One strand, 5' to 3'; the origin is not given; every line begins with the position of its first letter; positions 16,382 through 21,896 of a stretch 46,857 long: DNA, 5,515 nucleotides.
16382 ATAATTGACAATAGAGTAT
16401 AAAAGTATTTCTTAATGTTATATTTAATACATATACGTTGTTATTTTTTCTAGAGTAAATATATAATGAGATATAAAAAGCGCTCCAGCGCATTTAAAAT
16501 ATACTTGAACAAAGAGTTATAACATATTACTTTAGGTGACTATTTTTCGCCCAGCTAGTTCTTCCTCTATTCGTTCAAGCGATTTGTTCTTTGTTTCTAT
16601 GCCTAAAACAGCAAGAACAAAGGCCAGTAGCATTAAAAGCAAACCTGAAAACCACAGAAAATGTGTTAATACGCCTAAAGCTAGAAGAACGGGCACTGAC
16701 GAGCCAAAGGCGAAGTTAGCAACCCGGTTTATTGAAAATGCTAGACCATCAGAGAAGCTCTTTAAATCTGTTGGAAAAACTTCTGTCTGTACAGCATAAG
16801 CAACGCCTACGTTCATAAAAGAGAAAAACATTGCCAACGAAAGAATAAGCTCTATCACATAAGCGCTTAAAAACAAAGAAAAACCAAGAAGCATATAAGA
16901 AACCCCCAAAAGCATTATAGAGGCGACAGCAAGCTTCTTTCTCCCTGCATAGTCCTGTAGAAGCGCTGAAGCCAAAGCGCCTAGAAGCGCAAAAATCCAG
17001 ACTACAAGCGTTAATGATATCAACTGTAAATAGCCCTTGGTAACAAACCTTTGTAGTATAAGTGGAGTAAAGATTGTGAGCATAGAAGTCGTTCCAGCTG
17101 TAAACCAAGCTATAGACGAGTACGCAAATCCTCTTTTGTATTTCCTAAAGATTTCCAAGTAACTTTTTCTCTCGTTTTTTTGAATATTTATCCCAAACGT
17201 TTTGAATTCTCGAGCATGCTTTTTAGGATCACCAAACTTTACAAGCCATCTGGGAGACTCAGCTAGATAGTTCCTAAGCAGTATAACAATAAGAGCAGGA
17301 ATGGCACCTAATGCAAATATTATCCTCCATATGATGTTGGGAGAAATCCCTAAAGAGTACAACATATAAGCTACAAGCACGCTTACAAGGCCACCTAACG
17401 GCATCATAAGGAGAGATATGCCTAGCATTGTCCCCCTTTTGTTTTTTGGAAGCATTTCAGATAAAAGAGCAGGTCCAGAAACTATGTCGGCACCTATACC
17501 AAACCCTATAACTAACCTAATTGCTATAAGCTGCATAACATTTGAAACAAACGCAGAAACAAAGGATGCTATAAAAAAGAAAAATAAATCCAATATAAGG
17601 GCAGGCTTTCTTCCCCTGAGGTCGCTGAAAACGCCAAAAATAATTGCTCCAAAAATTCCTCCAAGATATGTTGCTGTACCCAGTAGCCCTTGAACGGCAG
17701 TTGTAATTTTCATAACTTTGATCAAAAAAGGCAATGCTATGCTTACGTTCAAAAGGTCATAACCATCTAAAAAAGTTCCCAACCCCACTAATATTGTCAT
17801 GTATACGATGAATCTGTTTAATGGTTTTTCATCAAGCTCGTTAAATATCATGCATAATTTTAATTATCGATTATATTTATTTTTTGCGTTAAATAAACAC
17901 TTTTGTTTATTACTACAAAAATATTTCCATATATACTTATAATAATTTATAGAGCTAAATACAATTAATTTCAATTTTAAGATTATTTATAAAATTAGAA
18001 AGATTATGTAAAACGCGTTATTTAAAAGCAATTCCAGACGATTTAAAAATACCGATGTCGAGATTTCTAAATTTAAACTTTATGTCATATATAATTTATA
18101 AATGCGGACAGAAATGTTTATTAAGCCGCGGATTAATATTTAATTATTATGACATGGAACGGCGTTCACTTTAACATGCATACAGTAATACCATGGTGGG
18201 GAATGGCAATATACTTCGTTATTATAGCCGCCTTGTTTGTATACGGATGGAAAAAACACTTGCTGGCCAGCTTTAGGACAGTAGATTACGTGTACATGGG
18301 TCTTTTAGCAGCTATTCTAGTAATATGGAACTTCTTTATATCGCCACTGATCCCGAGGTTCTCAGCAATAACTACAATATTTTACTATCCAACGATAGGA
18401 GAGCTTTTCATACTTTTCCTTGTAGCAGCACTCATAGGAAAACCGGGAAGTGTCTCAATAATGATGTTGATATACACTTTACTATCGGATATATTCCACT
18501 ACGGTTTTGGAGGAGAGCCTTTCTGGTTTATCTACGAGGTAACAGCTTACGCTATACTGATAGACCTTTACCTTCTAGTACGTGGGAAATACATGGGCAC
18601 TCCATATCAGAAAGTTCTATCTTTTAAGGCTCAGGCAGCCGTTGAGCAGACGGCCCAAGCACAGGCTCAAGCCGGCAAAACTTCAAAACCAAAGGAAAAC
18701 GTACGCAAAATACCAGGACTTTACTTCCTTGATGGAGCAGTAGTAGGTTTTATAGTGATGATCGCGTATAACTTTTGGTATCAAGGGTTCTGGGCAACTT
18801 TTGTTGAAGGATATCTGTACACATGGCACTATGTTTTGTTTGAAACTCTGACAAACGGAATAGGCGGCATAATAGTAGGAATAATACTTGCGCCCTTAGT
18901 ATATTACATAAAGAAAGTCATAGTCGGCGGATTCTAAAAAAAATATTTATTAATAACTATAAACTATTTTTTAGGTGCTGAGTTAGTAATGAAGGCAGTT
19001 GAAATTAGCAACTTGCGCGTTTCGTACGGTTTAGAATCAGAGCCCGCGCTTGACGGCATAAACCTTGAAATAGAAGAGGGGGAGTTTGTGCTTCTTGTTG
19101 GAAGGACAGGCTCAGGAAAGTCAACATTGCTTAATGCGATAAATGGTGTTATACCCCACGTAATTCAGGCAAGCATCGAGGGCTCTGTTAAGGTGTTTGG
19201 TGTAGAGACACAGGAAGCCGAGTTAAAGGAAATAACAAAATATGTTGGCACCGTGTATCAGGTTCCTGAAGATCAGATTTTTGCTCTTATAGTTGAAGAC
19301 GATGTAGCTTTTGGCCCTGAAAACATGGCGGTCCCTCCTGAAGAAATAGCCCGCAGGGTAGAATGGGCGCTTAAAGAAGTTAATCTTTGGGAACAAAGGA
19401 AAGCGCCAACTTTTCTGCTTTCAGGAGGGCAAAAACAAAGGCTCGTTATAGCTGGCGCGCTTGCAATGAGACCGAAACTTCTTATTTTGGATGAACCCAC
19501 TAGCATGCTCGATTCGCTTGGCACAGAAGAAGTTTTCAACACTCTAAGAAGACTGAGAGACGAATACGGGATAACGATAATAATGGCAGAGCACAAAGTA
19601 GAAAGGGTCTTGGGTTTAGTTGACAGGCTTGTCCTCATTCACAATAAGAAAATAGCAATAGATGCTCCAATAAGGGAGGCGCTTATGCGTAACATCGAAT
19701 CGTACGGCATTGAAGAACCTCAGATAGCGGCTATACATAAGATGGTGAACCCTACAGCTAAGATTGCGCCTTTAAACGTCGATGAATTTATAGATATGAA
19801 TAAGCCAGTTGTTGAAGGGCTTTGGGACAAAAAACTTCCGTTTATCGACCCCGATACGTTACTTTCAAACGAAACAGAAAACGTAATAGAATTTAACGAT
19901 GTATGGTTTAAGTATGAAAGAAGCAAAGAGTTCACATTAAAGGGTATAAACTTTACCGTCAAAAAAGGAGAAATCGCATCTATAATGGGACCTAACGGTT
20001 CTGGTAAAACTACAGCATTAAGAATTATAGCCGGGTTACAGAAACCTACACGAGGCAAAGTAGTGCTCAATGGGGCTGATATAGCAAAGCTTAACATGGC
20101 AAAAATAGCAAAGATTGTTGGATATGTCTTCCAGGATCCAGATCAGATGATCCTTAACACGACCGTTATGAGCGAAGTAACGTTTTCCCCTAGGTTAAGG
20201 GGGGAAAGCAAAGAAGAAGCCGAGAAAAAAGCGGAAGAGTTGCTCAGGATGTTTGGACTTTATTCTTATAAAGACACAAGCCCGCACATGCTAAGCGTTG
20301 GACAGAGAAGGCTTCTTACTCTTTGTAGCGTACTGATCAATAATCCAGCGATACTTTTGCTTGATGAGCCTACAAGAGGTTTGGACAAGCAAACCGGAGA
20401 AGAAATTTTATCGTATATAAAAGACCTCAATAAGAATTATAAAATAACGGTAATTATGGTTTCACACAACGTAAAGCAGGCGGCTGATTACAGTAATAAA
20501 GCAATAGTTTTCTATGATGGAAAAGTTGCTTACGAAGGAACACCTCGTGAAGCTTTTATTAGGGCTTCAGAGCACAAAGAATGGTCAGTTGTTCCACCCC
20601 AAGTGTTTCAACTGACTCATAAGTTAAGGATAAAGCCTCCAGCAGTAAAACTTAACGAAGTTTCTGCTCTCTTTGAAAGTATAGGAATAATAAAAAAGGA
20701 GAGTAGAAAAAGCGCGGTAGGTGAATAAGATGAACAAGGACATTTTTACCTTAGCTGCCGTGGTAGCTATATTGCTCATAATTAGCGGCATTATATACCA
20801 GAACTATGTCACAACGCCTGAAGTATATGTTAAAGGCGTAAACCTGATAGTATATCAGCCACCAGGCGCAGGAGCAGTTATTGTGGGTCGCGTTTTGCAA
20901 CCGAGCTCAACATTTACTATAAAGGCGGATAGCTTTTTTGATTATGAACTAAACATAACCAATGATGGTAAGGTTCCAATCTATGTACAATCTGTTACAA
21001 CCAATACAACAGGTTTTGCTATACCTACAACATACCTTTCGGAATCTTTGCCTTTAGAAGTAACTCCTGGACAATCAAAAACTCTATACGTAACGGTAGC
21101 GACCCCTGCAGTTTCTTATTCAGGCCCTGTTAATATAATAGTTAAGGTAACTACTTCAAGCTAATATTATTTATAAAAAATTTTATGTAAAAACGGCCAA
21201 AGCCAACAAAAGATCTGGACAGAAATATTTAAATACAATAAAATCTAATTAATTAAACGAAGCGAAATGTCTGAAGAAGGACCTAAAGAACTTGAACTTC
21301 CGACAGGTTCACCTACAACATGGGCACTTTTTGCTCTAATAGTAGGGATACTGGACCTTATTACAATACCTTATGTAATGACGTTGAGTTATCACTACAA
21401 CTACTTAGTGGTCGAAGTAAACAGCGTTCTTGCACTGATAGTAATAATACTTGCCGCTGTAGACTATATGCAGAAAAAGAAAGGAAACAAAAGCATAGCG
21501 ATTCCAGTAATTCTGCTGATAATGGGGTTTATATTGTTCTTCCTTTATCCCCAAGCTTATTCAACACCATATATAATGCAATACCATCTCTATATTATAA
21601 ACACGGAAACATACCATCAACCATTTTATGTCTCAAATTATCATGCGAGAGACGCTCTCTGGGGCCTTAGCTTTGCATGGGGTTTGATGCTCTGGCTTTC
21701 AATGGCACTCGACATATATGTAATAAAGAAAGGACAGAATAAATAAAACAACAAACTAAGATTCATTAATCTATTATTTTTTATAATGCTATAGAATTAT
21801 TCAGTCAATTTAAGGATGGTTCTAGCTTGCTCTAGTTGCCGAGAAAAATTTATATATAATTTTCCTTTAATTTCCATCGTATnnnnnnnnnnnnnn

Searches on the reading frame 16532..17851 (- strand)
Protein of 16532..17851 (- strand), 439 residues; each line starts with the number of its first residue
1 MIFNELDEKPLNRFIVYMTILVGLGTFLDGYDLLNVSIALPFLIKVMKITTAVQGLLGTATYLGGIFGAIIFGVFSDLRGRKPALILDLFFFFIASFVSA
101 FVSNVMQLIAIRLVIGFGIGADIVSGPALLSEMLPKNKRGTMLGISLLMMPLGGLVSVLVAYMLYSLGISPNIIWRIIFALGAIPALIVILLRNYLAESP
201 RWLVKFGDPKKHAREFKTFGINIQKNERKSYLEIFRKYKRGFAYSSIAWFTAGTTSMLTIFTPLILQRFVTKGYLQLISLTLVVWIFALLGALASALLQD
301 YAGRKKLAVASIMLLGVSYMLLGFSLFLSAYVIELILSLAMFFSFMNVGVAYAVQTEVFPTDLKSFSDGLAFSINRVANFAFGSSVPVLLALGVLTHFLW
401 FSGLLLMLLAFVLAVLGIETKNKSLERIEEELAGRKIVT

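Call 9: search_protein_families(library=pfam, proteins=[window:16532-17851:-], max_evalue=0.001)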
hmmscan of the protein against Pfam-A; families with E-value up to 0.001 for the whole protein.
window:16532-17851:- (439 aa): 3 families
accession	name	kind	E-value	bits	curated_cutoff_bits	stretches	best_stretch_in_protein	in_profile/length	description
PF00083.30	Sugar_tr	-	5e-44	151.4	22.3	1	50-431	44-451/452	Sugar (and other) transporter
PF07690.21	MFS_1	-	2.4e-32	112.6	33.4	1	23-380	2-344/347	Major Facilitator Superfamily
PF06779.20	MFS_4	-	1.4e-06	28.3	26.3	1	38-193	14-171/364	Uncharacterised MFS-type transporter YbfB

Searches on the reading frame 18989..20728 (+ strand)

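Call 9: search_protein_families(library=pfam, proteins=[window:18989-20728:+], max_evalue=0.001)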
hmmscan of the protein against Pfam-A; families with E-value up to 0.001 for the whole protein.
window:18989-20728:+ (579 aa): 26 families (the best 25 are shown)
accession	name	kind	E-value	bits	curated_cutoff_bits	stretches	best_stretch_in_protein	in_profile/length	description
PF00005.33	ABC_tran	-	1.2e-65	220.6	25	2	317-462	1-136/137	ABC transporter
PF13304.12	AAA_21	-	6e-18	66.4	27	1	415-494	220-299/304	AAA domain, putative AbiEii toxin, Type IV TA system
PF02463.25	SMC_N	-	8.2e-17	61.8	40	2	328-501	25-207/220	RecF/RecN/SMC N terminal domain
PF13401.12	AAA_22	-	7.3e-11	42.9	27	1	31-200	5-121/130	AAA domain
PF13555.12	AAA_29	-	3.3e-10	40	27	1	24-54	15-45/61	P-loop containing region of AAA domain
PF13476.12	AAA_23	-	3.3e-09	38.1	27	0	30-52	18-40/201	AAA domain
PF13481.12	AAA_25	-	3.1e-08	33.9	27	0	28-48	30-50/195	AAA domain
PF05621.17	TniB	-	2.3e-07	30.9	22.4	0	151-200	109-160/189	Bacterial TniB protein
PF13175.12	AAA_15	-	6.9e-07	29.7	32.1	0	329-421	25-92/374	AAA ATPase domain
PF25199.1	nSTAND_NTPase5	-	9.4e-07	29.2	34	0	325-348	39-62/145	Novel STAND NTPase 5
PF13191.12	AAA_16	-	1.3e-06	29.4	32.6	0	30-53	23-46/167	AAA ATPase domain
PF09818.15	ABC_ATPase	-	1.6e-06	27.8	23.2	0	11-59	62-108/283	P-loop domain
PF00004.35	AAA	-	2.2e-06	28.6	21.2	0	332-494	3-110/131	ATPase family associated with various cellular activities (AAA)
PF00270.35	DEAD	-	1.4e-05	25.4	26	0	326-492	13-157/167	DEAD/DEAH box helicase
PF13604.12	AAA_30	-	1.7e-05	25.1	27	0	326-358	17-49/191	AAA domain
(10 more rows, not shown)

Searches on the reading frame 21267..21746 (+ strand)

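Call 3: search_protein_families(library=pfam, proteins=[window:21267-21746:+], max_evalue=1)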
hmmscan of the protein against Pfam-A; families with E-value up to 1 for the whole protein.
window:21267-21746:+ (159 aa): 4 families
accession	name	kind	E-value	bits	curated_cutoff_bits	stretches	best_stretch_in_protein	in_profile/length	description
PF22285.2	DUF6962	-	0.011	16.2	27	1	16-87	87-156/198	Family of unknown function (DUF6962)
PF05875.18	Ceramidase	-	0.021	14.6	32.5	1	24-144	57-177/259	Ceramidase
PF20136.4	DUF6526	-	0.23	11.9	23.7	1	50-100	18-69/145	Family of unknown function (DUF6526)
PF07457.16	DUF1516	-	0.56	10.8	30.5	0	36-92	49-106/108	Protein of unknown function (DUF1516)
